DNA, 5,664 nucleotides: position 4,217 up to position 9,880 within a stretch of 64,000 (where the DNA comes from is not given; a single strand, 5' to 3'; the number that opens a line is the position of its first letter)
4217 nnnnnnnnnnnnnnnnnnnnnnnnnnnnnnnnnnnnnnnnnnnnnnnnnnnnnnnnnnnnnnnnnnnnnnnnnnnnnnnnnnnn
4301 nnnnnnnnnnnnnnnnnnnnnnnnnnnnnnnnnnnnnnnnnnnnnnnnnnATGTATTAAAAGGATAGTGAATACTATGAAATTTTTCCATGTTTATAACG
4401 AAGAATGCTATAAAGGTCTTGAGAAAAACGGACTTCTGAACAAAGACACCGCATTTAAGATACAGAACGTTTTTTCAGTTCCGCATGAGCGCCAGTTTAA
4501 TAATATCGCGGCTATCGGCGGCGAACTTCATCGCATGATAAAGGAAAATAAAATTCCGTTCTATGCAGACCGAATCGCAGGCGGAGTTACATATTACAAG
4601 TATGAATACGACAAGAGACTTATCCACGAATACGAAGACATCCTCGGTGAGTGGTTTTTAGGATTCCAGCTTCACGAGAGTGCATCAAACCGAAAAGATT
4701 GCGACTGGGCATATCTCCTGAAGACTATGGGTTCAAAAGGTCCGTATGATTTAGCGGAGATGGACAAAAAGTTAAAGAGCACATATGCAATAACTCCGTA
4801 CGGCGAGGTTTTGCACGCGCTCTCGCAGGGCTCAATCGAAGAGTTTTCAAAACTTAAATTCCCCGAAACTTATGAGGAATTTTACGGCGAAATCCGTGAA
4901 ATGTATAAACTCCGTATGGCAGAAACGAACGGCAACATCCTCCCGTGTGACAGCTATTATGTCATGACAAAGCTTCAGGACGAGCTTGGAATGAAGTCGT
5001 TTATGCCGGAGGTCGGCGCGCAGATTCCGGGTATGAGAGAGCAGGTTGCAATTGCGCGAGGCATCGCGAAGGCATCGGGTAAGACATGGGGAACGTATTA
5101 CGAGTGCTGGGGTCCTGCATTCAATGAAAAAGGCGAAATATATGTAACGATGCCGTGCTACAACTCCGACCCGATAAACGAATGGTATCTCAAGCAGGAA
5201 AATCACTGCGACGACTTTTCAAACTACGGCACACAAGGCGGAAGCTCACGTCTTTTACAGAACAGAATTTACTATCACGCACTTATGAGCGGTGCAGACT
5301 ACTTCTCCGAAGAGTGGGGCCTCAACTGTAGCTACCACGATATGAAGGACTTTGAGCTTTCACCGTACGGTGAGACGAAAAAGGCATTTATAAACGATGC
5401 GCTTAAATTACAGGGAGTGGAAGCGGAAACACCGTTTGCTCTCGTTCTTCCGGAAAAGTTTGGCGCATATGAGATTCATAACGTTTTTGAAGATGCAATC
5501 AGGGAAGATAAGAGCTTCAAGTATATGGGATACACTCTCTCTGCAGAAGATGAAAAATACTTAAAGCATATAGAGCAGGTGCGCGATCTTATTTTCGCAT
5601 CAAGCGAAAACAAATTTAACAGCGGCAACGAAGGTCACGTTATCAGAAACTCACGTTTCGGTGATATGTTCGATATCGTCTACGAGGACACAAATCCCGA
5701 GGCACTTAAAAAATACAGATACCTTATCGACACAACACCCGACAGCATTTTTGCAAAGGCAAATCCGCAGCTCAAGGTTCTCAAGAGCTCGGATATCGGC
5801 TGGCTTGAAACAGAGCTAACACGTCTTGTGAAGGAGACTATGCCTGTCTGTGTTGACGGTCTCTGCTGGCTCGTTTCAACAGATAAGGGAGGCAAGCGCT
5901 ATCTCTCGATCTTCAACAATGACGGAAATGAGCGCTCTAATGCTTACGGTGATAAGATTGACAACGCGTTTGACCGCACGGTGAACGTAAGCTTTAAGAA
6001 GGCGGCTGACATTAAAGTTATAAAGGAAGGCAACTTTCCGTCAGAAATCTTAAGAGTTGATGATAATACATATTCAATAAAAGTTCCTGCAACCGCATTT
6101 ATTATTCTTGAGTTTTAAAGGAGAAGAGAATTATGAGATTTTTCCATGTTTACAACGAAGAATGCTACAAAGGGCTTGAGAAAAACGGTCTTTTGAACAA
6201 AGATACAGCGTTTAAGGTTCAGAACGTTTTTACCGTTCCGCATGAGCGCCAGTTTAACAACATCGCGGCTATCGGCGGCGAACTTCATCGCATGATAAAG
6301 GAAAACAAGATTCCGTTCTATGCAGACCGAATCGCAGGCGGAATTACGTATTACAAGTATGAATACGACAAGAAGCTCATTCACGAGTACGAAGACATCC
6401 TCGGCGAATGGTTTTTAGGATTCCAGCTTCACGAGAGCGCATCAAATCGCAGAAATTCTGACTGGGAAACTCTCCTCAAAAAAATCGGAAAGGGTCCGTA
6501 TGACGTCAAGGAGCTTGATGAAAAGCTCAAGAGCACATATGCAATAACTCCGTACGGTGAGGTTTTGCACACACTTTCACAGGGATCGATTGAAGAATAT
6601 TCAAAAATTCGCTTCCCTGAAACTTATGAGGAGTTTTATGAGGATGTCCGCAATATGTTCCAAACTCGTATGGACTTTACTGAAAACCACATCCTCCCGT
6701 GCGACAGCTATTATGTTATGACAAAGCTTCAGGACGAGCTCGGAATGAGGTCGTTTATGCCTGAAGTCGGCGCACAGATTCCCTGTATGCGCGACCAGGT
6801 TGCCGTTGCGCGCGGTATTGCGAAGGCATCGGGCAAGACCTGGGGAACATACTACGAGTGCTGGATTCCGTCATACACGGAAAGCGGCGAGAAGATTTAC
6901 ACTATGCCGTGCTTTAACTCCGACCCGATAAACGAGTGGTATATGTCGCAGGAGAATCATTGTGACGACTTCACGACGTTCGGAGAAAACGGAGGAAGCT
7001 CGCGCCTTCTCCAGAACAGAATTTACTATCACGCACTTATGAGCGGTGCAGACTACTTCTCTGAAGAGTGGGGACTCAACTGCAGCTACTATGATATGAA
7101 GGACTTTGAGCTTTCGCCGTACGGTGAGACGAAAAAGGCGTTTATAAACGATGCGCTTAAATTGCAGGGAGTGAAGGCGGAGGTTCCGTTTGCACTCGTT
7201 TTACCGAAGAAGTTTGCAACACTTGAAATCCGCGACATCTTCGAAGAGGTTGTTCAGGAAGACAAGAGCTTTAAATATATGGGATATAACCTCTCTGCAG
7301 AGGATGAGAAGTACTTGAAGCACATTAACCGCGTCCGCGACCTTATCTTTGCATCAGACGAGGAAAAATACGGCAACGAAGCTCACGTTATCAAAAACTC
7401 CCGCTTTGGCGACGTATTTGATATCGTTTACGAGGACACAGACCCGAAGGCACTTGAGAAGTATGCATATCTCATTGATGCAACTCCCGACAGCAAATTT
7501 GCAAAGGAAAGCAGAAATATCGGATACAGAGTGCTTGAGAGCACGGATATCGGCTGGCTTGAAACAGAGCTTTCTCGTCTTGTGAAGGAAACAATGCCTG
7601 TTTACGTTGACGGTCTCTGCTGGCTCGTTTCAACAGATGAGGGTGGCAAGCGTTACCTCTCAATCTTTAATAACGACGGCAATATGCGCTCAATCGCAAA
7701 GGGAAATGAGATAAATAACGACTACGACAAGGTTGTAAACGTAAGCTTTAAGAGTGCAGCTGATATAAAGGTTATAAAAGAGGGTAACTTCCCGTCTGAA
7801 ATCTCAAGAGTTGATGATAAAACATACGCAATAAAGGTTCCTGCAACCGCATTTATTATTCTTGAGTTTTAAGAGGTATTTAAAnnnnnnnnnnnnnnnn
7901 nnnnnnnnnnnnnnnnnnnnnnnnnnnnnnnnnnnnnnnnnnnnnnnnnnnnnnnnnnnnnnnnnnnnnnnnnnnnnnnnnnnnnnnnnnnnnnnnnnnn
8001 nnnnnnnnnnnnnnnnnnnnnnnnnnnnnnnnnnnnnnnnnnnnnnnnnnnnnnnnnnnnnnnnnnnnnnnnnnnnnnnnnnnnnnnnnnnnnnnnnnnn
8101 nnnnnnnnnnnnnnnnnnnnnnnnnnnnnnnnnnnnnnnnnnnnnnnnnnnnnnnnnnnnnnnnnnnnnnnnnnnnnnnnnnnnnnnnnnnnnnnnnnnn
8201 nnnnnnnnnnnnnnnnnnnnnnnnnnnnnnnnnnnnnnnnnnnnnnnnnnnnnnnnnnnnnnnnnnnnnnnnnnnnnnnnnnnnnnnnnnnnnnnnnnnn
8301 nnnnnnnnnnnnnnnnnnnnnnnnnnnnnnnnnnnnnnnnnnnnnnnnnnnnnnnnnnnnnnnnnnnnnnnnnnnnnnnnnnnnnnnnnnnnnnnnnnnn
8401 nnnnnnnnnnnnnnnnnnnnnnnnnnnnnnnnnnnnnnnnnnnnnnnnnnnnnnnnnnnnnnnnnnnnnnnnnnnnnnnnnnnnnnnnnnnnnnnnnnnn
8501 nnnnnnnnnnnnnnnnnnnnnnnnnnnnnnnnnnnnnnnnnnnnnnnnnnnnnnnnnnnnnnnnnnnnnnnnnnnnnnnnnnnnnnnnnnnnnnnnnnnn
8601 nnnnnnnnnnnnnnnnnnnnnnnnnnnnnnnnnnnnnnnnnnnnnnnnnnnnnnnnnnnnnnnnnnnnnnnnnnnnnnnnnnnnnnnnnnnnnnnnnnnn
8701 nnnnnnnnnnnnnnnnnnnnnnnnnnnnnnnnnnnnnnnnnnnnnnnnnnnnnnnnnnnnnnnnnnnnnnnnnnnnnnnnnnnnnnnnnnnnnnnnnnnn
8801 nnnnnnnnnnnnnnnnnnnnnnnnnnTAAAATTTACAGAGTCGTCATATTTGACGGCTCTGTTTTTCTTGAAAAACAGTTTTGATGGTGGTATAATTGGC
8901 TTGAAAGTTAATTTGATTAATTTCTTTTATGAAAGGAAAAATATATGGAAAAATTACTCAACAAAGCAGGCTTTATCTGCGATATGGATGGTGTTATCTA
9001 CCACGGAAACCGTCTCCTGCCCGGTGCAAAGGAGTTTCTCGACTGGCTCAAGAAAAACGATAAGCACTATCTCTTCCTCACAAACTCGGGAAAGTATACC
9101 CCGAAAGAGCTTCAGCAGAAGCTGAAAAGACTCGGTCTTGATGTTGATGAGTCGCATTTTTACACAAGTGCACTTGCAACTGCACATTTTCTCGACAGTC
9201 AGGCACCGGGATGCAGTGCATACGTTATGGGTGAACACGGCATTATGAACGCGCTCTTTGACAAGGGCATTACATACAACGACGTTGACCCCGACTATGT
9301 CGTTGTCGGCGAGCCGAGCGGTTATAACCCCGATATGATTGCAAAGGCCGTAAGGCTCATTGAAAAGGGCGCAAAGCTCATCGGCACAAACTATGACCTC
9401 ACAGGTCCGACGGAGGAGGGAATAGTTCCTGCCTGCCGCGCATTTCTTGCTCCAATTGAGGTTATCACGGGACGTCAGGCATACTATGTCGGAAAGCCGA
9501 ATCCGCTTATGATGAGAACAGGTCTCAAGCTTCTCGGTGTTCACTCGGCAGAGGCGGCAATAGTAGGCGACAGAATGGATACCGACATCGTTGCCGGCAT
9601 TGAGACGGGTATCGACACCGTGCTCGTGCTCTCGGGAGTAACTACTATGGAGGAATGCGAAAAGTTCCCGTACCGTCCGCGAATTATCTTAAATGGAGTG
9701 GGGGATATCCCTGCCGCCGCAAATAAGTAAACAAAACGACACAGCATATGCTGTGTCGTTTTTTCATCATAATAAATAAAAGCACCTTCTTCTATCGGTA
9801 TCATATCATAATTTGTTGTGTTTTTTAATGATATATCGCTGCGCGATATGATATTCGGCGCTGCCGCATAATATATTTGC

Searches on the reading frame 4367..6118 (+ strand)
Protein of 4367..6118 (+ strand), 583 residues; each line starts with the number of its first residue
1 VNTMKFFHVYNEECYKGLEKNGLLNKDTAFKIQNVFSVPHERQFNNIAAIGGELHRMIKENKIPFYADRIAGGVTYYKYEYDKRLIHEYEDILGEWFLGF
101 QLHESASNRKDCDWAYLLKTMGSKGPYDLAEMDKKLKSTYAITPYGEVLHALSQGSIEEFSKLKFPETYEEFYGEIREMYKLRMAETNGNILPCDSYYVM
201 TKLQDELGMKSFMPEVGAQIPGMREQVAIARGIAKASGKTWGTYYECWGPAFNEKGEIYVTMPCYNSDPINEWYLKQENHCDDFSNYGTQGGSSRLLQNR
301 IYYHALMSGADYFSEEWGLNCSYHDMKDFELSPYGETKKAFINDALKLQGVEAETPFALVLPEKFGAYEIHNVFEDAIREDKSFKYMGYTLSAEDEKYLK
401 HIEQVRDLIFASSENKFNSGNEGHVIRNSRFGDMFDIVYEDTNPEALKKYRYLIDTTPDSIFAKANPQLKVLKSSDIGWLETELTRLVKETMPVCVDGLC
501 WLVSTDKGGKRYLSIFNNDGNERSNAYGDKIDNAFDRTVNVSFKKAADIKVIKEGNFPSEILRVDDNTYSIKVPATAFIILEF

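Call 12: search_protein_families(library=pfam, proteins=[window:4367-6118:+])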
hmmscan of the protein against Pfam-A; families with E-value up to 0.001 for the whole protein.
window:4367-6118:+ (583 aa): 0 families

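Call 13: find_encoding_contigs(protein=window:4376-6118:+, flank=6000, max_places=10)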
Protein window:4376-6118:+ (580 aa): no gene with exactly this product is on record in the collection.

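Call 14: find_related_loci(query=window:4376-6118:+, collection=genome_contigs, flank=5000)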
Query window:4376-6118:+ (580 aa) in genome_contigs; peptide patterns used: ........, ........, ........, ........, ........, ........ (x = any residue, [..] = any of these).
205 stretches matched a pattern; 111 encode a relative of the query (tblastn E <= 1e-3); the best 80 are kept; 80 distinct loci.
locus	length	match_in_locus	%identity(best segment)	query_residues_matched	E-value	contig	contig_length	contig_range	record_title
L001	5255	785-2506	67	1-580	0e+0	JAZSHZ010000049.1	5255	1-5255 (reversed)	MAG: Eubacteriales bacterium isolate T1900044574_TS20190040.MAGScoT_cleanbin_000011 SGB_470_k141_1916453, whole genome s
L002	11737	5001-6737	65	1-580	0e+0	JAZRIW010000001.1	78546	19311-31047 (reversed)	MAG: Fumia sp. isolate T1900045470_YK20190161.MAGScoT_cleanbin_000005 SGB_7235_k141_2221673, whole genome shotgun sequen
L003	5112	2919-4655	60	1-580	0e+0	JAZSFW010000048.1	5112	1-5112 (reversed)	MAG: Acetatifactor sp. isolate T1900044580_TS20190046.MAGScoT_cleanbin_000020 SGB_557_k141_2061723, whole genome shotgun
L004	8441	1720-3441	60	1-580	0e+0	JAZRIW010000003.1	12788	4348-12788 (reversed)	MAG: Fumia sp. isolate T1900045470_YK20190161.MAGScoT_cleanbin_000005 SGB_7235_k141_59105, whole genome shotgun sequence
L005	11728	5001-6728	55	1-580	0e+0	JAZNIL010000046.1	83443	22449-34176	MAG: Faecousia sp. isolate T1900044685_TS20190151.MAGScoT_cleanbin_000023 SGB_1719_k141_2160889, whole genome shotgun se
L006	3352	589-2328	57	1-580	0e+0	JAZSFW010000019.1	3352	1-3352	MAG: Acetatifactor sp. isolate T1900044580_TS20190046.MAGScoT_cleanbin_000020 SGB_557_k141_1626548, whole genome shotgun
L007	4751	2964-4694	57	1-580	0e+0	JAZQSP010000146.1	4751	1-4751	MAG: Faecalimonas sp. isolate T1900045203_TC20190199.MAGScoT_cleanbin_000004 SGB_5327_k141_237176, whole genome shotgun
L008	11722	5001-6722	57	1-580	0e+0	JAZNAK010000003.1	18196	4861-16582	MAG: Faecousia sp. isolate T1900044747_TS20190213.MAGScoT_cleanbin_000030 SGB_2130_k141_2864833, whole genome shotgun se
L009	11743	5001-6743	56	1-580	0e+0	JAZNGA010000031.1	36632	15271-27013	MAG: Clostridia bacterium isolate T1900044709_TS20190175.MAGScoT_cleanbin_000008 SGB_1828_k141_2109683, whole genome sho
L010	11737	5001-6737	57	1-580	0e+0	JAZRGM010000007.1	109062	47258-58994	MAG: Clostridia bacterium isolate T1900045489_YK20190183.MAGScoT_cleanbin_000023 SGB_7373_k141_3137320, whole genome sho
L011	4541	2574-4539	57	1-580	0e+0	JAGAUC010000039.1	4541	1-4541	MAG: Clostridia bacterium isolate RGIG8775 Water_deer_Colon.Co__c155123, whole genome shotgun sequence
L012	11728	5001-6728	57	1-580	0e+0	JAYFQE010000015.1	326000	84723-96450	MAG: Clostridiaceae bacterium isolate CA_164 c_CA_000000019589, whole genome shotgun sequence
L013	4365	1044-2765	56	1-580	0e+0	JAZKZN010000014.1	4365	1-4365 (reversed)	MAG: Faecousia sp. isolate T1900045088_TC20190082.MAGScoT_cleanbin_000010 SGB_4693_k141_1563933, whole genome shotgun se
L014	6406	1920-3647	56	1-580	0e+0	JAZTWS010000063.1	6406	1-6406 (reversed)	MAG: Eubacteriales bacterium isolate T1900045332_YK20190021.MAGScoT_cleanbin_000071 SGB_6542_k141_245059, whole genome s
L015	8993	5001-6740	57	1-580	0e+0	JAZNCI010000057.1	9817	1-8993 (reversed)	MAG: Clostridia bacterium isolate T1900044736_TS20190202.MAGScoT_cleanbin_000002 SGB_2021_k141_2915, whole genome shotgu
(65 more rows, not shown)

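Call 25: search_protein_families(library=ncbifam, proteins=[window:4376-6118:+], max_evalue=0.01)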
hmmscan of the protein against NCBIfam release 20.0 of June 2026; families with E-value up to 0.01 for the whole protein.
window:4376-6118:+ (580 aa): 0 families

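Call 69: find_homologous_proteins(query=window:4376-6118:+, max_evalue=1e-50)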
Query window:4376-6118:+ (580 aa): 628 proteins with E <= 1e-50 among 8000 candidates; the best 120 are listed.
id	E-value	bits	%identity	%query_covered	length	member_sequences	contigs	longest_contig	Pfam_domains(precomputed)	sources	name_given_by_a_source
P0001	0.0e+0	1338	99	100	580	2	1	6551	-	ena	-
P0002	0.0e+0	1095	81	100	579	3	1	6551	-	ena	-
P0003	0.0e+0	1083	79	100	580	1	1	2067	-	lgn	-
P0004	0.0e+0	1056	78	100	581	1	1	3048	-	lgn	-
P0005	1.4e-272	924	68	100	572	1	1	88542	-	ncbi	-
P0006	1.5e-263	894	67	100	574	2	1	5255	-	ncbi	-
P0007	2.6e-260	883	65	100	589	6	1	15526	-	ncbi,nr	ncbi:MAG: hypothetical protein IKM21_05020 [Oscillospiraceae bacterium]|nr:hypothetical protein [Osc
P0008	1.3e-256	871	64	100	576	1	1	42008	-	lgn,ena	-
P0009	2.3e-256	870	64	100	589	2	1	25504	-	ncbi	-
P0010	5.8e-256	869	65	100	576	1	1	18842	-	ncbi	-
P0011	1.4e-254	864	65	100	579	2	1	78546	-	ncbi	-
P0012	9.8e-242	822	62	100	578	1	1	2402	-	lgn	-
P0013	3.1e-225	767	60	100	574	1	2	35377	-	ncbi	-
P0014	7.0e-222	756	58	100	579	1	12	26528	-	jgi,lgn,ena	-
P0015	1.2e-221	756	58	100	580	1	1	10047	-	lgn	-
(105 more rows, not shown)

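Call 70: find_encoding_contigs(protein=P0001, flank=6000, max_places=4)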
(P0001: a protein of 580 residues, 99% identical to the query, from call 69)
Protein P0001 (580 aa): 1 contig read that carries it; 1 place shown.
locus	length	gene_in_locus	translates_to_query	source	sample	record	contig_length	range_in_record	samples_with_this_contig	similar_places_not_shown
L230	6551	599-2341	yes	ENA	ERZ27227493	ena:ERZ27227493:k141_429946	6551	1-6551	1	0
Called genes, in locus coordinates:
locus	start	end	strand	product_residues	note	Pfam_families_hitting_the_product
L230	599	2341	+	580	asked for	-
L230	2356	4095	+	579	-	-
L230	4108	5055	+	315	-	-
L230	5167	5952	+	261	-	PF00702:Hydrolase, PF13344:Hydrolase_6, PF13419:HAD_2 (weak), PF13242:Hydrolase_like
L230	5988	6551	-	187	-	?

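Call 71: find_encoding_contigs(protein=P0003, flank=6000, max_places=4)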
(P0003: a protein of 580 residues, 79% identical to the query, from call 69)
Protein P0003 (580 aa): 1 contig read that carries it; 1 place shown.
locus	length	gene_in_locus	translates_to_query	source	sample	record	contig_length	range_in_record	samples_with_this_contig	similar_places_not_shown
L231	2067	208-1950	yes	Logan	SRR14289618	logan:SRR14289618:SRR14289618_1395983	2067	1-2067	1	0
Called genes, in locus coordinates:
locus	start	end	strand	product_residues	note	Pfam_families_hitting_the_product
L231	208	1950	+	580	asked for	-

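Call 72: find_encoding_contigs(protein=P0004, flank=6000, max_places=4)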
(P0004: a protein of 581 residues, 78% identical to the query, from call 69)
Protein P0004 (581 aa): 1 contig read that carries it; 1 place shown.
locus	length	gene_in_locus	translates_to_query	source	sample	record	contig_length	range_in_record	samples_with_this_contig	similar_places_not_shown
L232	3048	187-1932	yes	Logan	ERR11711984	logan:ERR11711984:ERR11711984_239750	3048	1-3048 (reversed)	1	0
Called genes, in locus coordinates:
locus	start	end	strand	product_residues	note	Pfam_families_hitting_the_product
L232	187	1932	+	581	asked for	-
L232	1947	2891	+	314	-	-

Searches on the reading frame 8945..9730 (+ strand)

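Call 12: search_protein_families(library=pfam, proteins=[window:8945-9730:+])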
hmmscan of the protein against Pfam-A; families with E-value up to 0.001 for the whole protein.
window:8945-9730:+ (261 aa): 4 families
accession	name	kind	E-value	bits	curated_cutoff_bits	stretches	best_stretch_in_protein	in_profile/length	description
PF13344.12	Hydrolase_6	-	1.3e-28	99.5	27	1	10-109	1-100/101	Haloacid dehalogenase-like hydrolase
PF13242.12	Hydrolase_like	-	1.1e-22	80.2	22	1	182-254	2-74/75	HAD-hyrolase-like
PF00702.32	Hydrolase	-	3e-10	41.3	26.4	1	9-219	3-188/191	haloacid dehalogenase-like hydrolase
PF13419.12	HAD_2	-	2.9e-08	34.5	23.8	1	171-228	122-178/178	Haloacid dehalogenase-like hydrolase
